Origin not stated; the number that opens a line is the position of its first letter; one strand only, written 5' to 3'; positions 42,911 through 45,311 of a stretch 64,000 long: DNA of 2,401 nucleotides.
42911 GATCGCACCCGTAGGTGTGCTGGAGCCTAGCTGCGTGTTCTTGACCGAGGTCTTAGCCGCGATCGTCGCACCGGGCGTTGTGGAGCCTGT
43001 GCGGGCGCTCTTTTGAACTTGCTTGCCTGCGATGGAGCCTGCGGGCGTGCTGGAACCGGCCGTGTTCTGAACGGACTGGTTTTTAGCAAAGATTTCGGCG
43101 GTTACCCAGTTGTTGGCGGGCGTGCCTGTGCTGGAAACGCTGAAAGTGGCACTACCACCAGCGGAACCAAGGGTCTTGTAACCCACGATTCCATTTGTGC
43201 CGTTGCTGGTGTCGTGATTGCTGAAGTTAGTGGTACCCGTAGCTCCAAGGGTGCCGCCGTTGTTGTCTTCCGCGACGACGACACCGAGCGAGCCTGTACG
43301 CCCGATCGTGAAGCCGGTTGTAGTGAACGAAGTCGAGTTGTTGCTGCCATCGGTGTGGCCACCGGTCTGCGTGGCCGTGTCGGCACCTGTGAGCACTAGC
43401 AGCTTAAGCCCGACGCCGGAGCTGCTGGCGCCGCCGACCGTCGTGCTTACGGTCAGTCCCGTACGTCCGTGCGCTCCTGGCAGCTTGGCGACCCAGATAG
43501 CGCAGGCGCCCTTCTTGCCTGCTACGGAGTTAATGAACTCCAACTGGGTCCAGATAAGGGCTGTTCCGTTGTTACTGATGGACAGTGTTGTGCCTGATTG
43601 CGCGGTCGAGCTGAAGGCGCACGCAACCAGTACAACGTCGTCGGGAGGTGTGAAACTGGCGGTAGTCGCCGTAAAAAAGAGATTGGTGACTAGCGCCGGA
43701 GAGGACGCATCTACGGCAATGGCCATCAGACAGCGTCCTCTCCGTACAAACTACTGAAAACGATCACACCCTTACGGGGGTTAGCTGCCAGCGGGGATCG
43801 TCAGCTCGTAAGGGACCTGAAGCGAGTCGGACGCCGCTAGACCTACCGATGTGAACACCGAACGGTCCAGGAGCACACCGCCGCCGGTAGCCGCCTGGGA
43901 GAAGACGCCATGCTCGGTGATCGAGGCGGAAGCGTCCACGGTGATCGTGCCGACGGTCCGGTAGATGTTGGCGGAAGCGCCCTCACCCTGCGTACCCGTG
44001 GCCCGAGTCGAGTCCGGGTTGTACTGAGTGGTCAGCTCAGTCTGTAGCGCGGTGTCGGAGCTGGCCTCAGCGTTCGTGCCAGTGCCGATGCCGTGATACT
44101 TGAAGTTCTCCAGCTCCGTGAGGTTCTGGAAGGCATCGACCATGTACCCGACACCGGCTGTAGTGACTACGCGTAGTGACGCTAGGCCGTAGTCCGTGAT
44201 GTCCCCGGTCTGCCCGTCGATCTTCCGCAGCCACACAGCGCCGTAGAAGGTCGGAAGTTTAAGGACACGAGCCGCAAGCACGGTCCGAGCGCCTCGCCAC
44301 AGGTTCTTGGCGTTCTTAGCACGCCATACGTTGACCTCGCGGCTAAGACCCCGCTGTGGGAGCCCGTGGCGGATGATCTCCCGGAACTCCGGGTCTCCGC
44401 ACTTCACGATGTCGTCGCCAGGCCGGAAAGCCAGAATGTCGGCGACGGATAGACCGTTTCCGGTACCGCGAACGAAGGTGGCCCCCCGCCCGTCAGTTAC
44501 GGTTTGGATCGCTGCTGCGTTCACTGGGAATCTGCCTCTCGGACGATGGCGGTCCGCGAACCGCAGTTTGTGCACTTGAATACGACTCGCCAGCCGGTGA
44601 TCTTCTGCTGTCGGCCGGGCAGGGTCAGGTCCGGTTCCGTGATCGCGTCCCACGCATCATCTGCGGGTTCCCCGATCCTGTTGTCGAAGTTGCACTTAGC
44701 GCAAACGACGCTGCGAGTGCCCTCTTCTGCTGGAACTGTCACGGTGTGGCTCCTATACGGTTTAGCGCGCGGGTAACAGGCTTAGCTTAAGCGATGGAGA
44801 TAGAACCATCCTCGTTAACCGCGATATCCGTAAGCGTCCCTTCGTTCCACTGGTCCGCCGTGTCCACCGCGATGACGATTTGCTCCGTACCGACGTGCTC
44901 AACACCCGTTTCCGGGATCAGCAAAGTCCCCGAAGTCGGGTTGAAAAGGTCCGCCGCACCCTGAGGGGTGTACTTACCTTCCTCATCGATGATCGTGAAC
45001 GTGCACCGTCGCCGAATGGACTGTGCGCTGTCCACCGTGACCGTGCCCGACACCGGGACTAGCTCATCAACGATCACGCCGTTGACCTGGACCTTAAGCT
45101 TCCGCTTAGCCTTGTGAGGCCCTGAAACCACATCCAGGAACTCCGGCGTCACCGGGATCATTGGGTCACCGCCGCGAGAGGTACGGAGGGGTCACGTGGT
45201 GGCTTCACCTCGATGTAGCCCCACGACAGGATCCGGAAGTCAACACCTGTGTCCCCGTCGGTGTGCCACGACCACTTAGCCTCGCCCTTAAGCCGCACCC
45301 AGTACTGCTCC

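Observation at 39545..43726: Tail fibre that independently combines a PL7-like module with a PhoD-like phosphodiesterase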

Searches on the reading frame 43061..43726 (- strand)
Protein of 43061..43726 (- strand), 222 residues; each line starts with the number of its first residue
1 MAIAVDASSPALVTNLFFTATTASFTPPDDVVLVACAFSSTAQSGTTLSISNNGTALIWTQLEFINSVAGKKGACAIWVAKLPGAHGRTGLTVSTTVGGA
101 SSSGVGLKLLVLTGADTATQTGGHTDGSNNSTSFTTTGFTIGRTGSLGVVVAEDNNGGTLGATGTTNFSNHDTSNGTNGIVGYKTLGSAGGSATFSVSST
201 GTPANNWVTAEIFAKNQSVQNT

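Call 93: search_solved_structures(query=A6, max_evalue=5, show_alignments=0)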
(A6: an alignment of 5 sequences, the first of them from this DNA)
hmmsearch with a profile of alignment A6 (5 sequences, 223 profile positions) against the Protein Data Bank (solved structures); distinct sequences matched with E-value up to 5: 0.

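Call 94: search_protein_families(library=pfam, alignment_id=A6, max_evalue=1)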
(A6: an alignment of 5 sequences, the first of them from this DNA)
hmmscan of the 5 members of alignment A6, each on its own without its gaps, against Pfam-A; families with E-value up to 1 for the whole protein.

A. member 1, seq(222 aa): 0 families

B. families by the number of members that match (of 5 scanned): 0 families

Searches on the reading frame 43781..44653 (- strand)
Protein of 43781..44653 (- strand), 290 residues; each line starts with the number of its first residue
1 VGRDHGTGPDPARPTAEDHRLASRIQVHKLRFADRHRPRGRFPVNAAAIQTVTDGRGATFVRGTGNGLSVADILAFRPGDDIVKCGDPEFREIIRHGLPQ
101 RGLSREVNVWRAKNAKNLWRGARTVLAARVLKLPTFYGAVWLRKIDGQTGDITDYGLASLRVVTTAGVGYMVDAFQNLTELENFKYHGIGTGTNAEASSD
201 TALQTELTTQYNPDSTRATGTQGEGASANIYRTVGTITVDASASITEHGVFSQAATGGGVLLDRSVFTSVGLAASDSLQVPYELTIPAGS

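Call 8: search_protein_families(library=phrogs, proteins=[window:43781-44653:-], max_evalue=0.001)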
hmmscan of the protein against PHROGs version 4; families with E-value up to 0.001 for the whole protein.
window:43781-44653:- (290 aa): 2 families
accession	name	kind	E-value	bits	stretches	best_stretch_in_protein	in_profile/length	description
phrog_5417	-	unknown function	4.6e-08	34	1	163-285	35-155/156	-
phrog_4176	-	tail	9.9e-05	23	1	152-286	38-165/309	tail fiber protein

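Call 31: search_protein_families(library=ncbifam, proteins=[window:43781-44653:-], max_evalue=0.01)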
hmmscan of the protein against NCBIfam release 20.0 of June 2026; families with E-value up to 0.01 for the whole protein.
window:43781-44653:- (290 aa): 0 families

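Call 48: search_protein_families(library=pfam, proteins=[window:43781-44653:-], max_evalue=0.01)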
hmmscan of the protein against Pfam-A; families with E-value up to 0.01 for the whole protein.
window:43781-44653:- (290 aa): 0 families

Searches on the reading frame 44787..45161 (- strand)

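Call 8: search_protein_families(library=phrogs, proteins=[window:44787-45161:-], max_evalue=0.001)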
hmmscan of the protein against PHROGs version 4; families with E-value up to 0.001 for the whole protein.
window:44787-45161:- (124 aa): 1 family
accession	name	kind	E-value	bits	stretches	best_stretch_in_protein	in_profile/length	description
phrog_1887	-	tail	2.5e-05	24.5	1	1-81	285-371/670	tail protein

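Call 48: search_protein_families(library=pfam, proteins=[window:44787-45161:-], max_evalue=0.01)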
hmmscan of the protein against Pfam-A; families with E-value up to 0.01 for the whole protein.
window:44787-45161:- (124 aa): 0 families
